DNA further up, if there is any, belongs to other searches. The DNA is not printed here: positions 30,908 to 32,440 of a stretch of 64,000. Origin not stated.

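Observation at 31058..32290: KS partner in which all three catalytic residues are replaced (Cys→Arg, His→Asp, His→Asn)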

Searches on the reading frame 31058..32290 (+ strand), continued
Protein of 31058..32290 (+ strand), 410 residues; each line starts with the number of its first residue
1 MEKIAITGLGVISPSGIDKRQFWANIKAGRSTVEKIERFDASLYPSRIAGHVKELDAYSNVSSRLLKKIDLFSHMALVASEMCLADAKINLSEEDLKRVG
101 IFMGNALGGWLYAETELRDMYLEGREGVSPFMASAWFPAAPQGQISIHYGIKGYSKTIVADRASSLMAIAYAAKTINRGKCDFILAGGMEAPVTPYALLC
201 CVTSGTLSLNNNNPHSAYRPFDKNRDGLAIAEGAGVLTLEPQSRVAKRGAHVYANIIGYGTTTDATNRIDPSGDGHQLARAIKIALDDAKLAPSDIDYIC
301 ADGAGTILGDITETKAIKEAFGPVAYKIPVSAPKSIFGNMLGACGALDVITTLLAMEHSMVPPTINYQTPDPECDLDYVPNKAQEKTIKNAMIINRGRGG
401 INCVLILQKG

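Call 39: find_related_loci(query=window:31058-32290:+, collection=genome_contigs, flank=10000)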
Query window:31058-32290:+ (410 aa) in genome_contigs; peptide patterns used: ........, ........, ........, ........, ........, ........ (x = any residue, [..] = any of these).
145 stretches matched a pattern; 86 encode a relative of the query (tblastn E <= 1e-3); the best 80 are kept; 80 distinct loci.
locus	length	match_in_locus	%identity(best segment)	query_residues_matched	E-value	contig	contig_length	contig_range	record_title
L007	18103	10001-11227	91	1-409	0e+0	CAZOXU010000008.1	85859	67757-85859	MAG TPA_asm: uncultured Planctomycetales bacterium isolate SRP278252_co2_25 genome assembly, contig: NODE_378_length_858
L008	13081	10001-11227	89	1-409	0e+0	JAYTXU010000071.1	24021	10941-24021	MAG: Candidatus Omnitrophota bacterium isolate GFS_5990 GFS_5990_70, whole genome shotgun sequence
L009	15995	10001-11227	89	1-409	0e+0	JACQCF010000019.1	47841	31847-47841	MAG: Candidatus Omnitrophota bacterium isolate NC_groundwater_961_Pr1_S-0.2um_46_24 Montesol18-Sp2_coassembly_scaffold_8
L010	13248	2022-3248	89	1-409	0e+0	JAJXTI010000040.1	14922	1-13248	MAG: bacterium isolate BP4.bin41 NODE_4876_length_14922_cov_1.302264, whole genome shotgun sequence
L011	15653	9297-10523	88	1-409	0e+0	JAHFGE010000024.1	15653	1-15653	MAG: Candidatus Omnitrophota bacterium isolate nzgw308 NODE_4563_length_15654_cov_3.167514, whole genome shotgun sequenc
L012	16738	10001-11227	87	1-409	0e+0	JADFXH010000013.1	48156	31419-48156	MAG: Candidatus Omnitrophota bacterium isolate nDJH13bin20 nDJH13_bin20_NODE_13_length_48156_cov_8.793500, whole genome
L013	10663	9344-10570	87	1-409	0e+0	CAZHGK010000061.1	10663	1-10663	MAG TPA_asm: uncultured Planctomycetales bacterium isolate SRP278252_co2_12 genome assembly, contig: NODE_13108_length_1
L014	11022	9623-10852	85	1-410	0e+0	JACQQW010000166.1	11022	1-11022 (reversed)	MAG: Candidatus Omnitrophota bacterium isolate NC_groundwater_1343_Ag_S-0.2um_51_20 S_p2_S4_coassembly_k141_2372742, who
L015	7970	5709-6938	86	1-409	0e+0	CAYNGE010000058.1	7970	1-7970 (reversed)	MAG TPA_asm: uncultured Planctomycetales bacterium isolate binchicken_co162_605 genome assembly, contig: NODE_23684_leng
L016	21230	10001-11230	86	1-409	0e+0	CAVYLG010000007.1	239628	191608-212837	MAG: Candidatus Omnitrophota bacterium isolate MFD01476.bin.2.120 genome assembly, contig: contig_99265, whole genome sh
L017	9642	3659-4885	86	1-409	0e+0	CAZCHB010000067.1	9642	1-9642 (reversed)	MAG TPA_asm: uncultured Planctomycetales bacterium isolate SRP342105_co1_318 genome assembly, contig: NODE_9805_length_9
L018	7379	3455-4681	85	1-409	0e+0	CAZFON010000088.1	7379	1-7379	MAG TPA_asm: uncultured Planctomycetales bacterium isolate binchicken_co50_257 genome assembly, contig: NODE_13736_lengt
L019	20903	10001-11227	85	1-409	0e+0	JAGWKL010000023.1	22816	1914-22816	MAG: Candidatus Omnitrophota bacterium isolate REEB160 contig-150_2490, whole genome shotgun sequence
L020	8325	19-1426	85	1-409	0e+0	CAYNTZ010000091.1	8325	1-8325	MAG TPA_asm: uncultured Planctomycetales bacterium isolate SRP150892_co1_50 genome assembly, contig: NODE_9199_length_83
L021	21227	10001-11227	84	1-409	0e+0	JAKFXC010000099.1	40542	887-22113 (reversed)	MAG: Candidatus Omnitrophota bacterium isolate ND2_Bin_17 ND2_0000080, whole genome shotgun sequence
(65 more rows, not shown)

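Call 43: find_homologous_proteins(query=A2, max_evalue=1e-20)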
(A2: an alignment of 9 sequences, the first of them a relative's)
Query A2 (9 sequences) (415 aa, profile of the alignment): 6059 proteins with E <= 1e-20 among 8000 candidates; the best 120 are listed.
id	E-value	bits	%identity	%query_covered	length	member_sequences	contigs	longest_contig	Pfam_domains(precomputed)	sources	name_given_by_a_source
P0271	2.1e-179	615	48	99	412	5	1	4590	PF00109.33,PF02801.29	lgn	-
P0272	4.8e-179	614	44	99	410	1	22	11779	PF00109.33,PF02801.29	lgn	-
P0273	1.9e-178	612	44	99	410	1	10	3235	PF00109.33,PF02801.29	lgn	-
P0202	5.4e-177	607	100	100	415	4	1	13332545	PF00109.33,PF02801.29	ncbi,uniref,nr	ncbi:beta-ketoacyl-[acyl-carrier-protein] synthase family protein [Archangium violaceum]|uniref:beta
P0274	6.9e-177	606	45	99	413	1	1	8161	PF00109.33,PF02801.29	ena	-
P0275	8.6e-177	606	43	99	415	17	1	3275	PF00109.33,PF02801.29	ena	-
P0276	7.0e-176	603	46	99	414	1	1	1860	PF00109.33,PF02801.29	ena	-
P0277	8.2e-176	603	44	99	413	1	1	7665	PF00109.33,PF02801.29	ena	-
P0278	9.7e-176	603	44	99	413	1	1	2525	PF00109.33,PF02801.29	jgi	-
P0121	2.0e-175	602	44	99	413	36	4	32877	PF00109.33,PF02801.29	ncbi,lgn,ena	-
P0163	2.0e-174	598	41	98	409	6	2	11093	PF00109.33,PF02801.29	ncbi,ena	-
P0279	3.6e-174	597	45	99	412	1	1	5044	PF00109.33,PF02801.29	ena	-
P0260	9.3e-174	596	35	99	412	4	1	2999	PF00109.33,PF02801.29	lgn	-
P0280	1.0e-169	583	42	99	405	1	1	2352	PF00109.33,PF02801.29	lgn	-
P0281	2.8e-169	581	41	96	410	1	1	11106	PF00109.33,PF00108.30,PF02801.29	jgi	jgi:3-oxoacyl-[acyl-carrier-protein] synthase II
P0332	4.1e-157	541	64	99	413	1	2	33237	PF00109.33,PF02801.29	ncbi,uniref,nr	ncbi:beta-ketoacyl-[acyl-carrier-protein] synthase family protein [Pyxidicoccus fallax]|uniref:Beta-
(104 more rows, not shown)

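Call 46: find_encoding_contigs(protein=P0332, flank=10000, max_places=1)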
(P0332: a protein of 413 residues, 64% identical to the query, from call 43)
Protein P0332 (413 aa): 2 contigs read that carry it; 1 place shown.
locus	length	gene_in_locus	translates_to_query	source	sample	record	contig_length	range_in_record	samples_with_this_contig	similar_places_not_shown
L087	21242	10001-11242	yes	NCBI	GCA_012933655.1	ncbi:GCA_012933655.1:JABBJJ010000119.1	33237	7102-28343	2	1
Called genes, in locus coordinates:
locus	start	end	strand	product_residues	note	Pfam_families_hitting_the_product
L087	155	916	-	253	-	PF00376:MerR, PF13411:MerR_1, PF09278:MerR-DNA-bind (weak), PF07739:TipAS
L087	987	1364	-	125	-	-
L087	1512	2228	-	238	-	PF02426:MIase, PF10604:Polyketide_cyc2, PF03364:Polyketide_cyc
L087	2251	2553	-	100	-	PF02426:MIase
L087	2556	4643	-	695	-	PF03364:Polyketide_cyc, PF10604:Polyketide_cyc2, PF00501:AMP-binding, PF13193:AMP-binding_C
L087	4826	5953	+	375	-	PF06500:FrsA-like, PF02129:Peptidase_S15 (weak), PF12146:Hydrolase_4 (weak), PF00326:Peptidase_S9 (weak)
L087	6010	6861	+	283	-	PF04199:Cyclase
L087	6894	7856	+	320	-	PF03364:Polyketide_cyc, PF10604:Polyketide_cyc2, PF03364:Polyketide_cyc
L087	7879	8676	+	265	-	PF23441:SDR (weak), PF00106:adh_short, PF08659:KR, PF13561:adh_short_C2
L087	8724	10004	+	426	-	PF00109:ketoacyl-synt, PF02801:Ketoacyl-synt_C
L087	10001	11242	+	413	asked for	PF00109:ketoacyl-synt, PF02801:Ketoacyl-synt_C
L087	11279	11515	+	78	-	PF00550:PP-binding (weak)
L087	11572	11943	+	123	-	PF01648:ACPS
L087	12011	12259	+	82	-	-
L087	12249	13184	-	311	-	PF00753:Lactamase_B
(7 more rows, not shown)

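Call 70: find_encoding_contigs(protein=P0069, flank=6000, max_places=2)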
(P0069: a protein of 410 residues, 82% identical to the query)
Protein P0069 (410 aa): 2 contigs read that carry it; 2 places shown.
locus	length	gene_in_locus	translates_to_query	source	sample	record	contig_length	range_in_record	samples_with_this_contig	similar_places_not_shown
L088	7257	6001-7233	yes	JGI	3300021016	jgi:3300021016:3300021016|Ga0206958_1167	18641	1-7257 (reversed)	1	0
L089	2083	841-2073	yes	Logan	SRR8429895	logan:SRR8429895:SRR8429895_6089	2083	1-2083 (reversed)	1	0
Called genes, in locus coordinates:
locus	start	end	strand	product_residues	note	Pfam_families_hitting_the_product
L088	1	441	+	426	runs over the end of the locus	PF00171:Aldedh, PF05893:LuxC (weak)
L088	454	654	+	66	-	PF00171:Aldedh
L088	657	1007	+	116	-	PF09685:MamF_MmsF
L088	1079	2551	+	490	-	PF02310:B12-binding, PF04055:Radical_SAM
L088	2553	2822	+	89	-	-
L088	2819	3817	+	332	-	PF02558:ApbA, PF08546:ApbA_C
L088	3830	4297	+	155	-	PF14534:DUF4440 (weak)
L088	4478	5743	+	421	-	PF00109:ketoacyl-synt, PF02801:Ketoacyl-synt_C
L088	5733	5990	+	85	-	-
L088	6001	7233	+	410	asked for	PF00109:ketoacyl-synt, PF00108:Thiolase_N (faint), PF02801:Ketoacyl-synt_C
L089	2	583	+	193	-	?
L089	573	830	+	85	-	-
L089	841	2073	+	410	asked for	PF00109:ketoacyl-synt, PF00108:Thiolase_N (faint), PF02801:Ketoacyl-synt_C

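Call 75: predict_structure(alignment_id=A3)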
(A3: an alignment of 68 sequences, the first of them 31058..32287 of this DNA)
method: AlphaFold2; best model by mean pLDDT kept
length: 410 residues; sequences in the alignment: 68
mean_pLDDT: 93.0   pTM: 0.94
mean pLDDT of the five models: 93.0, 92.7, 92.3, 92.1, 91.8
residues with pLDDT >= 90: 331; 70-90: 65; 50-70: 14; < 50: 0
segments of 3 or more residues with pLDDT < 50: none
pLDDT, mean of each block of 10 residues (from residue 1): 93 95 97 94 96 76 77 90 97 96 87 81 84 61 88 93 97 96 97 91 91 96 96 97 96 98 92 96 98 98 96 98 98 97 97 98 97 97 98 95 97
secondary structure, 60 per line:
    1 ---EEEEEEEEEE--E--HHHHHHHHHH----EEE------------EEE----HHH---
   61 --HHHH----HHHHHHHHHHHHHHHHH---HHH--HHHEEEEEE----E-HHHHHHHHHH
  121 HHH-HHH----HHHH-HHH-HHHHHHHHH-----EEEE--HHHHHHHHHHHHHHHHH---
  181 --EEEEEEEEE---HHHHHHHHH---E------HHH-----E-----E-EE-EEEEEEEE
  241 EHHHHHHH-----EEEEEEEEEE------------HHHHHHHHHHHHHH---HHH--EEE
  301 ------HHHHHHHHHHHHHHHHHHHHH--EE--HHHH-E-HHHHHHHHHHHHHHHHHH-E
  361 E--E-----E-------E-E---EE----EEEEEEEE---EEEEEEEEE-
elements in order: E4-13 H19-28 E33-35 E48-50 H63-66 H71-87 E99-104 H111-123 H132-135 H141-149 E155-158 H161-177 E183-191 H195-203 E233-241 H242-248 E254-263 H276-289 E298-300 H307-327 H334-337 H341-358 E390-397 E401-409

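Call 78: fold_search(model_id=the predicted structure, library=pdb)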
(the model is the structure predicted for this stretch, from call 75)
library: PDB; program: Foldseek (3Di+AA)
matches with E <= 10: 1405; with E <= 0.001: 1073
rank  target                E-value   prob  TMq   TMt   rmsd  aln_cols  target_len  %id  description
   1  4ls6_A                4.7e-56  1.00  0.96  0.96   1.5       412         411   40  Crystal structure of beta-ketoacyl-ACP synthase II (FabF) I108F mutant from Bacillus subtilis (released 2014-04-02)
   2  4ls6_B                6.5e-56  1.00  0.96  0.96   1.5       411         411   40  Crystal structure of beta-ketoacyl-ACP synthase II (FabF) I108F mutant from Bacillus subtilis (released 2014-04-02)
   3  4ls5_B                1.1e-55  1.00  0.96  0.96   1.5       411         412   40  Crystal structure of beta-ketoacyl-ACP synthase II (FabF) from Bacillus subtilis (released 2014-04-02)
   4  4ls8_A                1.9e-55  1.00  0.95  0.94   1.6       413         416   40  Crystal structure of Bacillus subtilis beta-ketoacyl-ACP synthase II (FabF) in a covalent complex with cerulenin (released 2014-04-02)
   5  4ls7_B                3.0e-55  1.00  0.95  0.94   1.6       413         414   40  Crystal structure of Bacillus subtilis beta-ketoacyl-ACP synthase II (FabF) in a non-covalent complex with cerulenin (released 2014-04-02)
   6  4ls5_A                8.5e-55  1.00  0.95  0.95   1.6       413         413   40  Crystal structure of beta-ketoacyl-ACP synthase II (FabF) from Bacillus subtilis (released 2014-04-02)
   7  4ls8_B                3.3e-54  1.00  0.95  0.94   1.6       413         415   40  Crystal structure of Bacillus subtilis beta-ketoacyl-ACP synthase II (FabF) in a covalent complex with cerulenin (released 2014-04-02)
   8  4b7v_A                2.1e-53  1.00  0.94  0.94   1.6       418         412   35  Structure of wild type Pseudomonas aeruginosa FabF (KASII) (released 2013-09-04)
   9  8cn8_B                3.8e-53  1.00  0.94  0.92   1.7       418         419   35  apo Pseudomonas aeruginosa FabF C164A mutant (released 2024-01-10)
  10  8pd1_A                5.2e-53  1.00  0.94  0.94   1.7       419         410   35  Pseudomonas aeruginosa FabF C164A mutant in complex with N-isopropyl-1H-imidazole-4-carboxamide (released 2024-01-10)
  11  4b7v_B                5.9e-53  1.00  0.94  0.94   1.7       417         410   35  Structure of wild type Pseudomonas aeruginosa FabF (KASII) (released 2013-09-04)
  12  1e5m                  6.3e-53  1.00  0.96  0.95   1.5       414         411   36  Beta ketoacyl acyl carrier protein synthase II (KASII) from Synechocystis sp. (released 2001-01-16)
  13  8qer_A                6.3e-53  1.00  0.95  0.94   1.6       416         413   35  Pseudomonas aeruginosa FabF C164A in complex with 4-(1H-pyrazole-3-carbonylamino)pentanoic acid (released 2024-01-10)
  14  3o04                  7.2e-53  1.00  0.96  0.95   1.6       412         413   38  Crystal structure of the beta-keto-acyl carrier protein synthase II (lmo2201) from Listeria monocytogenes (released 2010-08-04)
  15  4jrh_A                7.7e-53  1.00  0.95  0.94   1.7       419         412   34  Crystal structure of beta-ketoacyl-ACP synthase II (FabF) from Vibrio Cholerae (space group P43) at 2.2 Angstrom (released 2013-04-03)
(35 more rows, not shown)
